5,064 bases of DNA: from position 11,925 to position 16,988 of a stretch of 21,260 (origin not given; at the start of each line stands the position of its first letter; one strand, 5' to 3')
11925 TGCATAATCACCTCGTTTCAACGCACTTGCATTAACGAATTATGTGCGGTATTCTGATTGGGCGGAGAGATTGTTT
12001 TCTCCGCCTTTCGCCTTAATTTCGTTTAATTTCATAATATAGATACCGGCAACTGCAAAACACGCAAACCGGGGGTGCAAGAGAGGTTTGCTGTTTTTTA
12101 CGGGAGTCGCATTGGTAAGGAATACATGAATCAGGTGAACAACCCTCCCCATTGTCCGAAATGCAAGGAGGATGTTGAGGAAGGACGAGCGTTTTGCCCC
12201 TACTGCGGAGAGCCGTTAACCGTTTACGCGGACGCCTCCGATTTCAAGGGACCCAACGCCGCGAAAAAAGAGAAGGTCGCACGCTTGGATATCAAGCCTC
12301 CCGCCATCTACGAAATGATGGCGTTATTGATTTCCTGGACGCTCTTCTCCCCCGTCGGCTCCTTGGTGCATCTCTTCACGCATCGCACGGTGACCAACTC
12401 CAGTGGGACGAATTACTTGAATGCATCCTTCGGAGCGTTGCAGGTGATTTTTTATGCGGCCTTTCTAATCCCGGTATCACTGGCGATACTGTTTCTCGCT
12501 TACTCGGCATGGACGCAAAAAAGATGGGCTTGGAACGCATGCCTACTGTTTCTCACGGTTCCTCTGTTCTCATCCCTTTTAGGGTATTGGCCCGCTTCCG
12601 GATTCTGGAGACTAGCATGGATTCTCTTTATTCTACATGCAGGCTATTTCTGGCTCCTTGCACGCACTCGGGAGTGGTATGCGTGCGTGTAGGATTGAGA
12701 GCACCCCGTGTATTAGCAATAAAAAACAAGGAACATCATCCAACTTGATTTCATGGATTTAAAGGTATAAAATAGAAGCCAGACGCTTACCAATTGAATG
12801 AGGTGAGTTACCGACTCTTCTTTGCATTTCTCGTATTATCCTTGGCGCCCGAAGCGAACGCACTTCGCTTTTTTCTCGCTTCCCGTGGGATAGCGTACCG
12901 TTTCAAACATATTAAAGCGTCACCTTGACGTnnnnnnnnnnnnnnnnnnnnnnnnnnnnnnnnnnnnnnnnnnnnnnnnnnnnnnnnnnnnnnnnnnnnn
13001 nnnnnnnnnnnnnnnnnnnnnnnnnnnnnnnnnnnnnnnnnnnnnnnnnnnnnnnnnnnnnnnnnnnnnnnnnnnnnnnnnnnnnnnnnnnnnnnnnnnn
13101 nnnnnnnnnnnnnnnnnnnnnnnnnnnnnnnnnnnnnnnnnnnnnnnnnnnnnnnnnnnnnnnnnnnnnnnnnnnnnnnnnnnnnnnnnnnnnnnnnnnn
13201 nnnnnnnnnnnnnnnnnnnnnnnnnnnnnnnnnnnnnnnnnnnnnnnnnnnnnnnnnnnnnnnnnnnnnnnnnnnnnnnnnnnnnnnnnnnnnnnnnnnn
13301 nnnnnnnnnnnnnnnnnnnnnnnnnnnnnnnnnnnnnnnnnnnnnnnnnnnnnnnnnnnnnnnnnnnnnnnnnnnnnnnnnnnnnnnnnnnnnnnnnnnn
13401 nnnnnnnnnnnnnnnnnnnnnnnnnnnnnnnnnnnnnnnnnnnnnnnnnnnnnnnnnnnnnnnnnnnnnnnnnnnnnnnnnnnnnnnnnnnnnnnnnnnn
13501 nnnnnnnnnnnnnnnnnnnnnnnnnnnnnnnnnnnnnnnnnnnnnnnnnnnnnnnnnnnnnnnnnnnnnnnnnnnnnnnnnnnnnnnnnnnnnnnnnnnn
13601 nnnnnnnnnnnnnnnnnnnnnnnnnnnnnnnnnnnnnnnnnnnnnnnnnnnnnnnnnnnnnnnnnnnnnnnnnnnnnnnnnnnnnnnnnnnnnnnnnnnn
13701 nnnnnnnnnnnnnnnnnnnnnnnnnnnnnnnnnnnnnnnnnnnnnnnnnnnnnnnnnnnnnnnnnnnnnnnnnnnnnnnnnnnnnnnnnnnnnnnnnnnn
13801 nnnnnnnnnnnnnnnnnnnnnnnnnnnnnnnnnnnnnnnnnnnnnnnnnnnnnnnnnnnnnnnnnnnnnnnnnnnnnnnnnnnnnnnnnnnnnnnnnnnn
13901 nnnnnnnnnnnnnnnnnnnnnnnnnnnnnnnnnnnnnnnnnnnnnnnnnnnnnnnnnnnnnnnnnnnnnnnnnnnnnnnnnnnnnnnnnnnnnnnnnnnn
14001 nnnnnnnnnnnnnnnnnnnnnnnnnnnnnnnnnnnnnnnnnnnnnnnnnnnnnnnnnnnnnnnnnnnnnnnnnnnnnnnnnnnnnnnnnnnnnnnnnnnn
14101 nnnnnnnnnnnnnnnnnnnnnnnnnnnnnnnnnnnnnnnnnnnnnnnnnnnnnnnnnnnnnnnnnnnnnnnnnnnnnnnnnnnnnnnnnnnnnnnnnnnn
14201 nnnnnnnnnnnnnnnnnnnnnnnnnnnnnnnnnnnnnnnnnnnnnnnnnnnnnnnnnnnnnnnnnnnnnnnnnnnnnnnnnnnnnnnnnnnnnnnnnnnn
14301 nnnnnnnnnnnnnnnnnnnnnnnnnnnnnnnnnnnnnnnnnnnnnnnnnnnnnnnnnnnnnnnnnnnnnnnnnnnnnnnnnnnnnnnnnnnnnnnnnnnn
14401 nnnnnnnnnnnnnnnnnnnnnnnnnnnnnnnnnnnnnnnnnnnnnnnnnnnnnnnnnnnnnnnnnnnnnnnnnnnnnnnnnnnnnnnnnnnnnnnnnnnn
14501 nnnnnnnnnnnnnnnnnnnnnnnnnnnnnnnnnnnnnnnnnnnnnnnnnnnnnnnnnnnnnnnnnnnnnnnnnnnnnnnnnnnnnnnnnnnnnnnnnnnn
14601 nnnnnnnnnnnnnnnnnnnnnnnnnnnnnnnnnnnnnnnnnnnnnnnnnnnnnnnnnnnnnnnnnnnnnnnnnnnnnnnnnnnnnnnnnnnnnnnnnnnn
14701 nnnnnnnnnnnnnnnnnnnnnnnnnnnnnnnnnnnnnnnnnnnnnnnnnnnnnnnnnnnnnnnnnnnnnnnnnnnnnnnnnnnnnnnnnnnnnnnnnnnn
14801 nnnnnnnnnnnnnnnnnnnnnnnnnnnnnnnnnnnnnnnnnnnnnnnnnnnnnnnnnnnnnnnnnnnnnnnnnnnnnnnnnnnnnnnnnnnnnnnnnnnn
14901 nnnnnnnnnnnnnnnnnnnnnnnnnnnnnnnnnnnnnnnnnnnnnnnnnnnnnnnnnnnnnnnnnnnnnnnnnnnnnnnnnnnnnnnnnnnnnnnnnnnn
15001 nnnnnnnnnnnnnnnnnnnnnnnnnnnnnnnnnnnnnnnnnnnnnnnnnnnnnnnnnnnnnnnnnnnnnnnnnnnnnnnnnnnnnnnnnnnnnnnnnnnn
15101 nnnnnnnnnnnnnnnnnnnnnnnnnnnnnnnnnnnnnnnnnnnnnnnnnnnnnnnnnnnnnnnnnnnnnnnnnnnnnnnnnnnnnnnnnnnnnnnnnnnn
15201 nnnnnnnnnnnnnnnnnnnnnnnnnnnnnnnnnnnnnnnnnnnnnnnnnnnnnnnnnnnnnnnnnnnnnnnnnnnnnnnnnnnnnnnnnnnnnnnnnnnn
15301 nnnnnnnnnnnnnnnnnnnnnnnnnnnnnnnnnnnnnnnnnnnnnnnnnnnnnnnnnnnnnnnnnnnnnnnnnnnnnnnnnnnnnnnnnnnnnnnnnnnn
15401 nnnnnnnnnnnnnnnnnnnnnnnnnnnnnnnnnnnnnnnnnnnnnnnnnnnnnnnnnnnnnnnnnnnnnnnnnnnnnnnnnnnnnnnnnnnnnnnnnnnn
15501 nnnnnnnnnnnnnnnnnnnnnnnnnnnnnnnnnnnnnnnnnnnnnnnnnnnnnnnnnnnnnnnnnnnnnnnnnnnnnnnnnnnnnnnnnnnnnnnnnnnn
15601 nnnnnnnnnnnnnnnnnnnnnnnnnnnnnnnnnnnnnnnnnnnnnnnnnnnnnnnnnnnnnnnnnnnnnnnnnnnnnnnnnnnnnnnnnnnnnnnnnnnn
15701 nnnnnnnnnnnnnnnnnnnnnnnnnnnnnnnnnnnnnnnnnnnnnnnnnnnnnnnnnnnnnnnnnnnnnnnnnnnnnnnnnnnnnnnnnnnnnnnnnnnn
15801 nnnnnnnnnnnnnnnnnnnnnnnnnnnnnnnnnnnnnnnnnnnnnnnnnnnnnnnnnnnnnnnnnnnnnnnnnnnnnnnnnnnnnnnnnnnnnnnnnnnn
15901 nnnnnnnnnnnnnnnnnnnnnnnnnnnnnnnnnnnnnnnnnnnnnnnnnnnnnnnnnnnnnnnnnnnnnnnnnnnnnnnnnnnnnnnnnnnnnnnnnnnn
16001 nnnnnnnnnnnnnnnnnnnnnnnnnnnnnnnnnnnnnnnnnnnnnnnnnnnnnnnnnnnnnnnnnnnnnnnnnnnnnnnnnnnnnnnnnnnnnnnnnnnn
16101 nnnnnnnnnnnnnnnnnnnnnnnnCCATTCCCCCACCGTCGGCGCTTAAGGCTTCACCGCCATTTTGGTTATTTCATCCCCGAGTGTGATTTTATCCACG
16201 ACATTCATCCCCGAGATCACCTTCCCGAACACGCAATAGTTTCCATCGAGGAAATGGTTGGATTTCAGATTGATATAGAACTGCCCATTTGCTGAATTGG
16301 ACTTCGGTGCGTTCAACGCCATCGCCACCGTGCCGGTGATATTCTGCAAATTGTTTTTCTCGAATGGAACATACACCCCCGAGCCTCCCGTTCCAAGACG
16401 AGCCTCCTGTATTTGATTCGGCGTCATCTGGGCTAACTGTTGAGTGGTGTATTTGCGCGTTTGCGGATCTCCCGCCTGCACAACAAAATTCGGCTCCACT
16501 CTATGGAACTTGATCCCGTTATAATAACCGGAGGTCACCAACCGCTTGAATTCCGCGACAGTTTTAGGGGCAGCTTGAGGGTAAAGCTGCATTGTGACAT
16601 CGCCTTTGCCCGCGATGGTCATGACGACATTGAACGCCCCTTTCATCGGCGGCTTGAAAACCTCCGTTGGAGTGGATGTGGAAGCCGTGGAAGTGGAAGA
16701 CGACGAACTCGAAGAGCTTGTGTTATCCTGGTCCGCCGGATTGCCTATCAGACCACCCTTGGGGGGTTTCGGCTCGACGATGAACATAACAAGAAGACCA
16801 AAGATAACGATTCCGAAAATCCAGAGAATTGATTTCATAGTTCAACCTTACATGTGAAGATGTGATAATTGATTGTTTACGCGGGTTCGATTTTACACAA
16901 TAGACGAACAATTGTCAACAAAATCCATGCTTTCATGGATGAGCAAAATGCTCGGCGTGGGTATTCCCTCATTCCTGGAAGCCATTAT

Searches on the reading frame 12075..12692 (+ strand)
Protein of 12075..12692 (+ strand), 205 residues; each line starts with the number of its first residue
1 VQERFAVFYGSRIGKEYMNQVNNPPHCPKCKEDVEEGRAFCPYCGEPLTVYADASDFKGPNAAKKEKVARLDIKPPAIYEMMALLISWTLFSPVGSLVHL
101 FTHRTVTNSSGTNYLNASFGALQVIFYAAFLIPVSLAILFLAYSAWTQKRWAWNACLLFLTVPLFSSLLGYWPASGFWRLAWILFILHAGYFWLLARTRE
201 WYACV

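Call 28: search_protein_families(library=pfam, proteins=[window:12075-12692:+], max_evalue=0.001)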
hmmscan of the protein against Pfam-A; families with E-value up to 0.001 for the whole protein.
window:12075-12692:+ (205 aa): 5 families
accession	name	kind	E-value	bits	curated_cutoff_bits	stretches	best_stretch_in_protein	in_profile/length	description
PF24460.1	DUF7575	-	8.4e-06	25.5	28.5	1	24-48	3-27/28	Domain of unknown function (DUF7575)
PF13240.11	Zn_Ribbon_1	-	2e-05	24.7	25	1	26-48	1-23/23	zinc-ribbon domain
PF13248.11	Zn_ribbon_3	-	2.4e-05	24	27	1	27-48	5-26/26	zinc-ribbon domain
PF12773.13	DZR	-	4.3e-05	24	27.3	1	27-48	1-22/45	Double zinc ribbon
PF07191.17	Zn_ribbon_6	-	0.00076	19.9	25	0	18-51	10-42/67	Double zinc ribbon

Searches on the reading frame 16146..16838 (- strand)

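Call 28: search_protein_families(library=pfam, proteins=[window:16146-16838:-], max_evalue=0.001)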
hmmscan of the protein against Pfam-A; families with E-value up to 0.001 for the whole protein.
window:16146-16838:- (230 aa): 1 family
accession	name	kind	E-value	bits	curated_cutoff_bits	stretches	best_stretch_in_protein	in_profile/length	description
PF00160.26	Pro_isomerase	-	9.6e-42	143.4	21.7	1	71-220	2-140/159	Cyclophilin type peptidyl-prolyl cis-trans isomerase/CLD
